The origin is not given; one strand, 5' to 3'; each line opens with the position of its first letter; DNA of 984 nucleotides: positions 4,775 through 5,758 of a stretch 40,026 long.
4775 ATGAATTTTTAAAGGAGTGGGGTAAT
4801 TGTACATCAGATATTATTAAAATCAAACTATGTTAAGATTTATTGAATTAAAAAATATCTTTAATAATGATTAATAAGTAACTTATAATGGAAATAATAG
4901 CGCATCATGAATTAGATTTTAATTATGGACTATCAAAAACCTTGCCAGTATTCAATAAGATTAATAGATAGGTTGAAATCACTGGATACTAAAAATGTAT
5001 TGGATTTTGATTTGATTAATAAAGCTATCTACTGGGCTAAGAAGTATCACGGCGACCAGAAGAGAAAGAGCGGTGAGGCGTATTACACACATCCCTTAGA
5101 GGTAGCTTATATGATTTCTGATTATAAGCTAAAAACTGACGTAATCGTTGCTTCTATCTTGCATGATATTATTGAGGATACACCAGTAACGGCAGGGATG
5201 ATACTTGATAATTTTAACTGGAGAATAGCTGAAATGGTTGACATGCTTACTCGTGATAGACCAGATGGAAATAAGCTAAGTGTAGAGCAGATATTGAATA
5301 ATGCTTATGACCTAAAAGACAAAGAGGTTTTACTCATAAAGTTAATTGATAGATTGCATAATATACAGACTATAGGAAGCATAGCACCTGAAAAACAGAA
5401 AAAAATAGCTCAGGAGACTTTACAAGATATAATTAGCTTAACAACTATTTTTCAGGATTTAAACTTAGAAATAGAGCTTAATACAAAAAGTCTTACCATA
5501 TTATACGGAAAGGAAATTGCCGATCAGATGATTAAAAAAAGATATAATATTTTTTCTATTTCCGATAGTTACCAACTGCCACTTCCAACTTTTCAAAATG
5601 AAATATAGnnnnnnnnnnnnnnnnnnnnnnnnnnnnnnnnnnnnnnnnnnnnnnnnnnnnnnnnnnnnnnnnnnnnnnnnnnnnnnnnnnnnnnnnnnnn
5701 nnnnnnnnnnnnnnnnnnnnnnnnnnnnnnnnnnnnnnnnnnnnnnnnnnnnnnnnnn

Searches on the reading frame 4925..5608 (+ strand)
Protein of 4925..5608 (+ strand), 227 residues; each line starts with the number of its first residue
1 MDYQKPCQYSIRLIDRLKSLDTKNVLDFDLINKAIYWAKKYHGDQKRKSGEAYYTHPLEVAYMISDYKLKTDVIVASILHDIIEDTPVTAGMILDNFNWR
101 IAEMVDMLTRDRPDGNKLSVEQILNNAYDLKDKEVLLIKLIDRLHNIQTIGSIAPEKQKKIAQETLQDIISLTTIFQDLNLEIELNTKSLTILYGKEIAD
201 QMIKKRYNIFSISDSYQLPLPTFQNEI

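Call 4: search_protein_families(library=pfam, proteins=[window:4925-5608:+], max_evalue=1)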
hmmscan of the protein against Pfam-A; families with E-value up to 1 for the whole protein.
window:4925-5608:+ (227 aa): 2 families
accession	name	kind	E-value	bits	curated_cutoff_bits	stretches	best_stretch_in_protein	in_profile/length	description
PF13328.12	HD_4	-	9.5e-20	71.3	27.2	1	34-167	1-144/156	HD domain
PF01966.28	HD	-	2.6e-07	31.4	22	1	53-146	1-115/116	HD domain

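Call 10: search_solved_structures(query=window:4925-5608:+, max_evalue=0.01, show_alignments=3)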
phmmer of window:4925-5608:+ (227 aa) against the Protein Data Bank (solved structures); distinct sequences matched with E-value up to 0.01: 21.
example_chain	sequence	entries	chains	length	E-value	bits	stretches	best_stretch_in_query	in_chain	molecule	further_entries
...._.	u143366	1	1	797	5.2e-24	88.6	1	26-198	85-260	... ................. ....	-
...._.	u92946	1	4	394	8.8e-24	87.8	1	27-198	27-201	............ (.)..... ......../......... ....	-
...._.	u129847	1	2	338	1.3e-23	87.3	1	40-173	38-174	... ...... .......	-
7qpr_A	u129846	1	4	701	5.3e-23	85.3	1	40-173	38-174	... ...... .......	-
8acu_A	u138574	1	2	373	8.7e-23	84.5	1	14-188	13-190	GTP pyrophosphokinase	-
6yxa_A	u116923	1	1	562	1.5e-22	83.8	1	14-186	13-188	GTP pyrophosphokinase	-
7oiw_A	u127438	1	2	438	2.4e-22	83.1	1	26-173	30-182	GTP pyrophosphokinase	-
1vj7_A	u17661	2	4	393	3.2e-21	79.4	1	24-172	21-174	Bifunctional RELA/SPOT | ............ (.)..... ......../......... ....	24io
6s2t_A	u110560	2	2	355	2.6e-19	73.2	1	31-177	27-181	(P)ppGpp synthetase I, SpoT/RelA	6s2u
7ohg_A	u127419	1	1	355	2.6e-19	73.2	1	31-177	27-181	Guanosine-3',5'-bis(Diphosphate) 3'-pyrophosphohydrolase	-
6s2v_A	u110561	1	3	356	2.6e-19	73.2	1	31-177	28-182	(P)ppGpp synthetase I, SpoT/RelA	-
9s6k_B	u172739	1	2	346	7.7e-18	68.4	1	15-205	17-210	GTP pyrophosphokinase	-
3nr1_A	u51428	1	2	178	1e-10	45.1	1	32-182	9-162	HD domain-containing protein 3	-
4yf1_A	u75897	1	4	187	4.9e-10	42.9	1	40-147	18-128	Lmo0812 protein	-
5vxa_A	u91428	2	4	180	9.8e-10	41.9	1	32-182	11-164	Guanosine-3',5'-bis(diphosphate) 3'-pyrophosphohydrolase MESH1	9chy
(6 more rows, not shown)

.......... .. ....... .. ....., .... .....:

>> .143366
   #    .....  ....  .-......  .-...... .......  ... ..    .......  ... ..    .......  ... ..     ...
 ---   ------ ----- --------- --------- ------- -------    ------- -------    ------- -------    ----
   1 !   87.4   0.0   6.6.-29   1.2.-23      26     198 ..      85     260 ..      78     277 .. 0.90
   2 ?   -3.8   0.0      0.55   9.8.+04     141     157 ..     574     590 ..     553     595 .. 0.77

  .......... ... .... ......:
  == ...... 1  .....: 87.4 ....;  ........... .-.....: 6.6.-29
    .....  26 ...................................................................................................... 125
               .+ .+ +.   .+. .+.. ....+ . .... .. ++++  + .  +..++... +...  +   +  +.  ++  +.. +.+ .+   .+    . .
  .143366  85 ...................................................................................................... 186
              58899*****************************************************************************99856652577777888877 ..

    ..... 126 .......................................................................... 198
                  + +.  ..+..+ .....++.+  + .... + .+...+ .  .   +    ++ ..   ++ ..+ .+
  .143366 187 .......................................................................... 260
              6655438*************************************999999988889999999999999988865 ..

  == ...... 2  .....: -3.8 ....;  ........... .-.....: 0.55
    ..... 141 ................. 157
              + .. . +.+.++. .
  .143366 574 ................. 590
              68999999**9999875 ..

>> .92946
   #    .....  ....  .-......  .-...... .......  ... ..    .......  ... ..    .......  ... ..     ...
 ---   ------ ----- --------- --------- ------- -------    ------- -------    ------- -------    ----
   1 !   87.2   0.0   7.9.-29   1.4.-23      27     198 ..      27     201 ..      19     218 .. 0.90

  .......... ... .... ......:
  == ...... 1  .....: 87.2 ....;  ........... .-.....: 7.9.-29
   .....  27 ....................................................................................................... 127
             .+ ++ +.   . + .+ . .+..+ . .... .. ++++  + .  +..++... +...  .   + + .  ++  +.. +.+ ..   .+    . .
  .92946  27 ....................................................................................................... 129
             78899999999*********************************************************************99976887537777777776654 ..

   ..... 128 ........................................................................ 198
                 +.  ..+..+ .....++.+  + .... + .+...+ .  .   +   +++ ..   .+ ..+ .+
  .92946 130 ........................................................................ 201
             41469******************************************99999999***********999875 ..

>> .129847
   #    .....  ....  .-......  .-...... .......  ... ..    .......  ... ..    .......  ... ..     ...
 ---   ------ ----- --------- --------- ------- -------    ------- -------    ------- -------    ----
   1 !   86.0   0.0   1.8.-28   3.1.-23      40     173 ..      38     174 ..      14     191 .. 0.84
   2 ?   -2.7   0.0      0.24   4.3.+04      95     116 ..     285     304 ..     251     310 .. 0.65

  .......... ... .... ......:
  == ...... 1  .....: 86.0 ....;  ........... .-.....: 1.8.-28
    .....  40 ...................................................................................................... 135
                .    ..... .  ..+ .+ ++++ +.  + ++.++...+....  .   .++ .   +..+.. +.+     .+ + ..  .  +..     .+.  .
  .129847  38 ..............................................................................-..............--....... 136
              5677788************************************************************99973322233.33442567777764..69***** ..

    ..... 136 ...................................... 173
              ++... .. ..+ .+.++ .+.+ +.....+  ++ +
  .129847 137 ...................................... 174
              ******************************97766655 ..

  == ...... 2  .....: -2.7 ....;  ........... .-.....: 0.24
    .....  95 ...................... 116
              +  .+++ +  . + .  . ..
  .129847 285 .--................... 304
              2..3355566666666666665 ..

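Call 15: search_dna_similar(query=window:4925-5608:+, collection=phages, mode=protein, max_rows=40, max_evalue=0.001)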
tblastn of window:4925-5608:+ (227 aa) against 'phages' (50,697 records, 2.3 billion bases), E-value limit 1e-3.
Records with a match: 304; places in all: 307; records where one place covers at least 80% of the query: 4.
Best place of each record, by identity: <60% 304.
By first word of the organism name: Pseudomonas 52; Klebsiella 34; Erwinia 26; Streptococcus 23; Bacillus 22; Bacteriophage 21; Salmonella 21; Vibrio 17; Escherichia 16; Listeria 8; and 28 more.
By host as written in the record: - 43; Pseudomonas aeruginosa 23; Erwinia amylovora 18; Klebsiella pneumoniae 12; Listeria monocytogenes 8; Bacillus anthracis Sterne 8; Pseudomonas aeruginosa PAO1 8; Cronobacter sakazakii 7; and 111 more.
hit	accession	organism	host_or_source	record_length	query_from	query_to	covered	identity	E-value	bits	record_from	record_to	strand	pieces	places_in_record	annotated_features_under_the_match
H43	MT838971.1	Bacteriophage sp.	human fecal samples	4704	2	204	89%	34.0%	1e-20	95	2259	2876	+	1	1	record has no annotation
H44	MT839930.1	Bacteriophage sp.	human fecal samples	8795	2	193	85%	34.5%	1e-21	98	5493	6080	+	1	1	record has no annotation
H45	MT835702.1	Bacteriophage sp.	human fecal samples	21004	20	193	77%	37.8%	3e-21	97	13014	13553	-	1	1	record has no annotation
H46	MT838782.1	Bacteriophage sp.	human fecal samples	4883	27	205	79%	35.1%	1e-16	84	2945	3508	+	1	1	record has no annotation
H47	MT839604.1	Bacteriophage sp.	human fecal samples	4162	27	194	74%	37.3%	3e-22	100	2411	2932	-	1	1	record has no annotation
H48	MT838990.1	Bacteriophage sp.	human fecal samples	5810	20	199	79%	34.4%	7e-21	96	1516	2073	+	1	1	record has no annotation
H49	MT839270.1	Bacteriophage sp.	human fecal samples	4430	13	166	68%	39.9%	3e-24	105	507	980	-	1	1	record has no annotation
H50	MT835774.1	Bacteriophage sp.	human fecal samples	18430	12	206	86%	31.2%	7e-21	96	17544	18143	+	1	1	record has no annotation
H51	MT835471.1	Bacteriophage sp.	human fecal samples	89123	13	166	68%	38.3%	9e-22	99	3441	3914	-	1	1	record has no annotation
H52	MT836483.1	Bacteriophage sp.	human fecal samples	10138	16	203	83%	31.3%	9e-20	93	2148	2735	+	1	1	record has no annotation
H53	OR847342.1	Listeria phage LM 4-11-1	Listeria monocytogenes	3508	30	193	72%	35.5%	7e-22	99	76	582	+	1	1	record has no annotation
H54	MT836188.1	Bacteriophage sp.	human fecal samples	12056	20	166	65%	39.4%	1e-21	98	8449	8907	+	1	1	record has no annotation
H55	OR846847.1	Listeria phage LM 4-11-1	Listeria monocytogenes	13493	30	197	74%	32.9%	3e-20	94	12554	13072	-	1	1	record has no annotation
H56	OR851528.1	Salmonella phage S.Kent 1-2-1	Salmonella enterica subsp. enterica ...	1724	31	194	72%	33.3%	1e-22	100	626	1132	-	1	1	record has no annotation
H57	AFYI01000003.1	Salmonella enterica subsp. enterica serovar Infantis str. ...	Homo sapiens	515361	31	194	72%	33.3%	2e-22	100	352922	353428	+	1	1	guanosine 3',5'-bis(diphosphate) 3'-pyrophosphohydrolase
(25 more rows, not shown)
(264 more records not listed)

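Call 16: find_homologous_proteins(query=window:4925-5608:+)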
Query window:4925-5608:+ (227 aa): 1744 proteins with E <= 0.001 among 1985 candidates; the best 120 are listed.
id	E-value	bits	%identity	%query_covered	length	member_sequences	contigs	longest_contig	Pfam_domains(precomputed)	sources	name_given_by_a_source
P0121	3.2e-143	493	100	100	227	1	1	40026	PF13328.13,PF01966.29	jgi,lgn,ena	-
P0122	7.9e-131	452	93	100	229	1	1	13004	PF13328.13,PF01966.29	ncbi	-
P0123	5.3e-127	440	88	100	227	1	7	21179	PF13328.13,PF01966.29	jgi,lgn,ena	jgi:(p)ppGpp synthase/HD superfamily hydrolase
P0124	2.1e-126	438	88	100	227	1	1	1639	PF13328.13,PF01966.29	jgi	-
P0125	2.3e-122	425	86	100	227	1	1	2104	PF13328.13,PF01966.29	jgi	-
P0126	4.3e-119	414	84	100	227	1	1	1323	PF13328.13,PF01966.29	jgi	jgi:(p)ppGpp synthase/HD superfamily hydrolase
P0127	4.4e-116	404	81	100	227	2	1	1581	PF13328.13,PF01966.29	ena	-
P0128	3.6e-115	401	87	96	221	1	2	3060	PF13328.13,PF01966.29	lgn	-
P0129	6.1e-115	400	81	100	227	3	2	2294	PF13328.13,PF01966.29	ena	-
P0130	2.3e-114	399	85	96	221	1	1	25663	PF13328.13,PF01966.29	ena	-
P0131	3.7e-114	398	85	96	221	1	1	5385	PF13328.13,PF01966.29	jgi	jgi:(p)ppGpp synthase/HD superfamily hydrolase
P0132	7.6e-114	397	85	96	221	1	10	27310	PF13328.13,PF01966.29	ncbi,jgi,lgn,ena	jgi:(p)ppGpp synthase/HD superfamily hydrolase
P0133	7.7e-114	397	85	96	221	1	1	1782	PF13328.13,PF01966.29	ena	-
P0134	1.1e-113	396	85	96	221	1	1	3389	PF13328.13,PF01966.29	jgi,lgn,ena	-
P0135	1.1e-113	396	84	96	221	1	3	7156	PF13328.13,PF01966.29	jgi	jgi:(p)ppGpp synthase/HD superfamily hydrolase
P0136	1.6e-113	396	84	96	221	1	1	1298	PF13328.13,PF01966.29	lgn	-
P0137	2.0e-113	395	86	96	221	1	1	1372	PF13328.13,PF01966.29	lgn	-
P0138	4.5e-113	394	84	96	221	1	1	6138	PF13328.13,PF01966.29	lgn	-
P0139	4.6e-113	394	84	96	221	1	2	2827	PF13328.13,PF01966.29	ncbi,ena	-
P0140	4.8e-113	394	85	96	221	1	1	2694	PF13328.13,PF01966.29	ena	-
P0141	7.1e-113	394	84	96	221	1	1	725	PF13328.13,PF01966.29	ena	-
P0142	1.3e-112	393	84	96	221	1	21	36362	PF13328.13,PF01966.29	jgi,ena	-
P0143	1.4e-112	393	84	96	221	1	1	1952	PF13328.13,PF01966.29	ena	-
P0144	1.5e-112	393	85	96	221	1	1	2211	PF13328.13,PF01966.29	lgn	-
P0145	4.2e-112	391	78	100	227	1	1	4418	PF13328.13,PF01966.29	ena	-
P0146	1.5e-111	389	78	97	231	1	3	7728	PF13328.13,PF01966.29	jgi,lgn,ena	-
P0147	2.2e-111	389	79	100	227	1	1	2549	PF13328.13,PF01966.29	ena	-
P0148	2.3e-111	389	84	96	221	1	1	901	PF13328.13,PF01966.29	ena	-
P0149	4.5e-111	388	78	100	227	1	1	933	PF13328.13,PF01966.29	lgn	-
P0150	4.7e-111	388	78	100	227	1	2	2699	PF13328.13,PF01966.29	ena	-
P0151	4.8e-111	388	78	100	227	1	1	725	PF13328.13,PF01966.29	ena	-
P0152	5.3e-111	388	76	100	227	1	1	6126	PF13328.13,PF01966.29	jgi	-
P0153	8.2e-111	387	78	100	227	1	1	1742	PF13328.13,PF01966.29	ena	-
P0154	8.9e-111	387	78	100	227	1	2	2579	PF13328.13,PF01966.29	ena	-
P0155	3.9e-110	385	77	100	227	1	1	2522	PF13328.13,PF01966.29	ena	-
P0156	2.2e-108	379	81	96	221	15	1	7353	PF13328.13,PF01966.29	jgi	-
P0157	1.3e-106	373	80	96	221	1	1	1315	PF13328.13,PF01966.29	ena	-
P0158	4.4e-104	365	74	99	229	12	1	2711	PF13328.13,PF01966.29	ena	-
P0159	3.3e-101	356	70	100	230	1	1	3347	PF13328.13,PF01966.29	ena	-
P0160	4.1e-93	329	70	100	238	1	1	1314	PF13328.13,PF01966.29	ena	-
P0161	1.4e-92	327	69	99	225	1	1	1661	PF13328.13,PF01966.29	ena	-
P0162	2.2e-92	327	81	82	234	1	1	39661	PF13328.13,PF01966.29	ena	-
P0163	2.4e-92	327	68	99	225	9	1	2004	PF13328.13,PF01966.29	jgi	-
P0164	3.1e-92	326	71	96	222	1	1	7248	PF13328.13,PF01966.29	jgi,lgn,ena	-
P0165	3.6e-92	326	69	99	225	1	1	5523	PF13328.13,PF01966.29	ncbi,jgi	jgi:(p)ppGpp synthase/HD superfamily hydrolase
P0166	1.3e-91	324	68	100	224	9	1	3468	PF13328.13,PF01966.29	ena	-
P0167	5.0e-91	322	78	84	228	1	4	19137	PF13328.13,PF01966.29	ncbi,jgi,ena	jgi:(p)ppGpp synthase/HD superfamily hydrolase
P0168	5.2e-91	322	82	81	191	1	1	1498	PF13328.13,PF01966.29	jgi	jgi:(p)ppGpp synthase/HD superfamily hydrolase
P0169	1.4e-90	321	65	100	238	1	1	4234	PF13328.13,PF01966.29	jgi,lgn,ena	jgi:guanosine-3',5'-bis(diphosphate) 3'-pyrophosphohydrolase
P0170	1.6e-90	321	68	99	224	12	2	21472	PF13328.13,PF01966.29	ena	-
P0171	3.0e-90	320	68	100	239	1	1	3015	PF13328.13,PF01966.29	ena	-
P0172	3.2e-90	320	78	84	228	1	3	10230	PF13328.13,PF01966.29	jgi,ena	-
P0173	5.4e-90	319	65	100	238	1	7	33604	PF13328.13,PF01966.29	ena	-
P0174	5.6e-90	319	80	78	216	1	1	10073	PF13328.13,PF01966.29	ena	-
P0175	6.3e-90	319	64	100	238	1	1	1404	PF13328.13,PF01966.29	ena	-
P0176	1.2e-89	318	70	96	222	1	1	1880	PF13328.13,PF01966.29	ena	-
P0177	1.3e-89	318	80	78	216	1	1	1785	PF13328.13,PF01966.29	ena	-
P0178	1.3e-89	318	80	78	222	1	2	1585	PF13328.13,PF01966.29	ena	-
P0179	1.4e-89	318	80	78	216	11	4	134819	PF13328.13,PF01966.29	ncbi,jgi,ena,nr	ncbi:MAG: bifunctional (p)ppGpp synthetase/guanosine-3',5'-bis(diphosphate) 3'-pyrophosphohydrolase 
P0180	1.6e-89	317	79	78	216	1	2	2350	PF13328.13,PF01966.29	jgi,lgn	jgi:(p)ppGpp synthase/HD superfamily hydrolase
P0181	1.9e-89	317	65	100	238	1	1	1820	PF13328.13,PF01966.29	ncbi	-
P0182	1.9e-89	317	80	78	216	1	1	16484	PF13328.13,PF01966.29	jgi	jgi:(p)ppGpp synthase/HD superfamily hydrolase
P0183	2.9e-89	317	79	78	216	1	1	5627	PF13328.13,PF01966.29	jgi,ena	jgi:(p)ppGpp synthase/HD superfamily hydrolase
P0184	2.9e-89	317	80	78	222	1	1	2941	PF13328.13,PF01966.29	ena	-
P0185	3.1e-89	316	67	100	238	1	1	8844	PF13328.13,PF01966.29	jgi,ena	jgi:(p)ppGpp synthase/HD superfamily hydrolase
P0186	3.4e-89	316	64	100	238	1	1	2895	PF13328.13,PF01966.29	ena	-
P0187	3.7e-89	316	77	84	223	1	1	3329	PF13328.13,PF01966.29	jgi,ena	jgi:(p)ppGpp synthase/HD superfamily hydrolase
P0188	4.1e-89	316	64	100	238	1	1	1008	PF13328.13,PF01966.29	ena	-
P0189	4.1e-89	316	72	96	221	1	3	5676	PF13328.13,PF01966.29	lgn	-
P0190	4.8e-89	316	64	100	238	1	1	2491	PF13328.13,PF01966.29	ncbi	-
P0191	5.1e-89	316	77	84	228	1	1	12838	PF13328.13,PF01966.29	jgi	jgi:(p)ppGpp synthase/HD superfamily hydrolase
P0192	5.3e-89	316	72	96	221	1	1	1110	PF13328.13,PF01966.29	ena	-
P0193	5.5e-89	316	79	78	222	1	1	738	PF13328.13,PF01966.29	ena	-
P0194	6.4e-89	315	64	100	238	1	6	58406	PF13328.13,PF01966.29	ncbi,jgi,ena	jgi:(p)ppGpp synthase/HD superfamily hydrolase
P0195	6.8e-89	315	80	78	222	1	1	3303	PF13328.13,PF01966.29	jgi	-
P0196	6.8e-89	315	80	78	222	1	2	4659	PF13328.13,PF01966.29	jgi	jgi:(p)ppGpp synthase/HD superfamily hydrolase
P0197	9.3e-89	315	79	78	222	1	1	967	PF13328.13,PF01966.29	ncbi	-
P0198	9.5e-89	315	64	100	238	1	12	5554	PF13328.13,PF01966.29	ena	-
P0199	9.8e-89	315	64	100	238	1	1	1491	PF13328.13,PF01966.29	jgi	jgi:(p)ppGpp synthase/HD superfamily hydrolase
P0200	1.0e-88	315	67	99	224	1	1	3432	PF13328.13,PF01966.29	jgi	-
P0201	1.3e-88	314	69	94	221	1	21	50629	PF13328.13,PF01966.29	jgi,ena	-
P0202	1.3e-88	314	69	96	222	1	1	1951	PF13328.13,PF01966.29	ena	-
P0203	1.4e-88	314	67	100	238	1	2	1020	PF13328.13,PF01966.29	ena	-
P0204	1.5e-88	314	79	78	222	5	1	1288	PF13328.13,PF01966.29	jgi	-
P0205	2.2e-88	314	76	84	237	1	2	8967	PF13328.13,PF01966.29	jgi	-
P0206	2.2e-88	314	71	96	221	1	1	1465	PF13328.13,PF01966.29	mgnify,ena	mgnify:CR=1 FL=1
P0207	2.2e-88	314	81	78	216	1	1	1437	PF13328.13,PF01966.29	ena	-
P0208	2.4e-88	314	66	100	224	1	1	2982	PF13328.13,PF01966.29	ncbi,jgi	jgi:(p)ppGpp synthase/HD superfamily hydrolase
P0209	2.5e-88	314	66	100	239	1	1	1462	PF13328.13,PF01966.29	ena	-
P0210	2.5e-88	313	65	100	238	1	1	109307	PF13328.13,PF01966.29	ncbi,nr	ncbi:guanosine polyphosphate pyrophosphohydrolase (plasmid) [Candidatus Megaera polyxenophila]|nr:gu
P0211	2.5e-88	313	69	96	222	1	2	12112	PF13328.13,PF01966.29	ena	-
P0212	3.1e-88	313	65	100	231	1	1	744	PF13328.13,PF01966.29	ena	-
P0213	3.1e-88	313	77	82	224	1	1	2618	PF13328.13,PF01966.29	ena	-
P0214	3.1e-88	313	77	82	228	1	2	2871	PF13328.13,PF01966.29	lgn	-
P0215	3.3e-88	313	66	100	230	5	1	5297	PF13328.13,PF01966.29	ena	-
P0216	3.6e-88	313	64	100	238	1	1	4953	PF13328.13,PF01966.29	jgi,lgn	jgi:(p)ppGpp synthase/HD superfamily hydrolase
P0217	3.9e-88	313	64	100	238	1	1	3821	PF13328.13,PF01966.29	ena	-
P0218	4.1e-88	313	66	97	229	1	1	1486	PF13328.13,PF01966.29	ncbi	-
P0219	4.2e-88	313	77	84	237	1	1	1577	PF13328.13,PF01966.29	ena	-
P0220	4.2e-88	313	78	78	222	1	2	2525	PF13328.13,PF01966.29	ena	-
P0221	4.2e-88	313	69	96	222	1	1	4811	PF13328.13,PF01966.29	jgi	-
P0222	4.5e-88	313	78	81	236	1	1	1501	PF13328.13,PF01966.29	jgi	jgi:guanosine-3',5'-bis(diphosphate) 3'-pyrophosphohydrolase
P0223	4.8e-88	313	63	100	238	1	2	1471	PF13328.13,PF01966.29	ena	-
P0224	5.5e-88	312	64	100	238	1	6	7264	PF13328.13,PF01966.29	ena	-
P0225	5.6e-88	312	79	78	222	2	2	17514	PF13328.13,PF01966.29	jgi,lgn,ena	jgi:(p)ppGpp synthase/HD superfamily hydrolase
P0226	5.9e-88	312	75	84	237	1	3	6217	PF13328.13,PF01966.29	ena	-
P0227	6.0e-88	312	79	78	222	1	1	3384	PF13328.13,PF01966.29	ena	-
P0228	6.7e-88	312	67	99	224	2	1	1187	PF13328.13,PF01966.29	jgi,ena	-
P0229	7.1e-88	312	64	100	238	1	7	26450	PF13328.13,PF01966.29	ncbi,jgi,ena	jgi:(p)ppGpp synthase/HD superfamily hydrolase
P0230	7.4e-88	312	69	96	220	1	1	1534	PF13328.13,PF01966.29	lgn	-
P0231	8.4e-88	312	64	100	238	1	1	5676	PF13328.13,PF01966.29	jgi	jgi:(p)ppGpp synthase/HD superfamily hydrolase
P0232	8.9e-88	312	76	84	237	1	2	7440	PF13328.13,PF01966.29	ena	-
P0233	1.0e-87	312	67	99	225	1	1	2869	PF13328.13,PF01966.29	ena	-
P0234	1.1e-87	311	63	100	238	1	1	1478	PF13328.13,PF01966.29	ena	-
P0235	1.1e-87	311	68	99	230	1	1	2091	PF13328.13,PF01966.29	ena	-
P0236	1.2e-87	311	64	100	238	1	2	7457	PF13328.13,PF01966.29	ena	-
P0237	1.2e-87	311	69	96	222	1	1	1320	PF13328.13,PF01966.29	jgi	jgi:(p)ppGpp synthase/HD superfamily hydrolase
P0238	1.3e-87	311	76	84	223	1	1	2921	PF13328.13,PF01966.29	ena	-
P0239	1.7e-87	311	64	100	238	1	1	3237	PF13328.13,PF01966.29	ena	-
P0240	1.8e-87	311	77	82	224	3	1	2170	PF13328.13,PF01966.29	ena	-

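Call 17: search_protein_families(library=ncbifam, proteins=[window:4925-5608:+], max_evalue=0.01)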
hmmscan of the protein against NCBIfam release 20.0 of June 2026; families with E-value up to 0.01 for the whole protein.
window:4925-5608:+ (227 aa): 2 families
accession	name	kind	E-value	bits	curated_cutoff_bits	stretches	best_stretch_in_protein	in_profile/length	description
TIGR00691.1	spoT_relA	subfamily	3.7e-37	128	499.2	1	34-197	1-169/687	RelA/SpoT family protein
NF008303.0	PRK11092.1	equivalog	1.3e-27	96.3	947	1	29-195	21-192/702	bifunctional GTP diphosphokinase/guanosine-3',5'-bis pyrophosphate 3'-pyrophosphohydrolase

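Call 21: find_encoding_contigs(protein=P0162, flank=6000, max_places=3)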
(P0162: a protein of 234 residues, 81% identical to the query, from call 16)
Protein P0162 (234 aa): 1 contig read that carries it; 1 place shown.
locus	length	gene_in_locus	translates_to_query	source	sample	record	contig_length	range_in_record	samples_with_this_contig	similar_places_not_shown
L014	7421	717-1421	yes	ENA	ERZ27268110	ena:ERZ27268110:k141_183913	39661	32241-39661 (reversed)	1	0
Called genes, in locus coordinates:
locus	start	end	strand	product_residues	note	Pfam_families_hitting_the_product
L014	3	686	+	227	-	?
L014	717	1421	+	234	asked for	PF13328:HD_4, PF01966:HD (weak)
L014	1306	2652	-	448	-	PF00083:Sugar_tr, PF07690:MFS_1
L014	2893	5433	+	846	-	PF04851:ResIII, PF08722:Tn7_TnsA-like_N (weak)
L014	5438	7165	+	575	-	PF03602:Cons_hypoth95 (faint), PF01555:N6_N4_Mtase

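Call 22: find_encoding_contigs(protein=P0123, flank=6000, max_places=4)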
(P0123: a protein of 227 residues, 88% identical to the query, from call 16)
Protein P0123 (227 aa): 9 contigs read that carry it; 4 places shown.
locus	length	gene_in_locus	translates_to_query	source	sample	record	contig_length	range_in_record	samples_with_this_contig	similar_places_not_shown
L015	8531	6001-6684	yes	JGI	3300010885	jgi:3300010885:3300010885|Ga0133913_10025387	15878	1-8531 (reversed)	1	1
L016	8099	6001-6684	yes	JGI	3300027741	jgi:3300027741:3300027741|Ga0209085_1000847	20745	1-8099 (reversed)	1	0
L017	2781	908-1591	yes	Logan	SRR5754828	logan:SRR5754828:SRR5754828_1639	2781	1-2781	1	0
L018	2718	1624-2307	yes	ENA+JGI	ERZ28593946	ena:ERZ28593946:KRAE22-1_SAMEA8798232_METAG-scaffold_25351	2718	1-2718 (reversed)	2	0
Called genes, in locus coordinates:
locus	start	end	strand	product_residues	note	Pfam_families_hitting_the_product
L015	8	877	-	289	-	PF03837:RecT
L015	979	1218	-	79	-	PF11195:Tad2-like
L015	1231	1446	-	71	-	PF12844:HTH_19, PF13560:HTH_31, PF01381:HTH_3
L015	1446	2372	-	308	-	PF09588:YqaJ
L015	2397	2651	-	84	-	-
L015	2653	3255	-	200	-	-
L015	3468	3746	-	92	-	-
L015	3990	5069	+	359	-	-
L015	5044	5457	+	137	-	-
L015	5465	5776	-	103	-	PF07798:CCDC90-like (weak)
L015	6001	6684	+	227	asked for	PF13328:HD_4, PF01966:HD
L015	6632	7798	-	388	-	PF00083:Sugar_tr, PF07690:MFS_1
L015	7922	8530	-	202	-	?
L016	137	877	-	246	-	PF03837:RecT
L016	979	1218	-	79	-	PF11195:Tad2-like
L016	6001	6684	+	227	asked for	PF13328:HD_4, PF01966:HD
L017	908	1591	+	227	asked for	PF13328:HD_4, PF01966:HD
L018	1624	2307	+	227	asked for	PF13328:HD_4, PF01966:HD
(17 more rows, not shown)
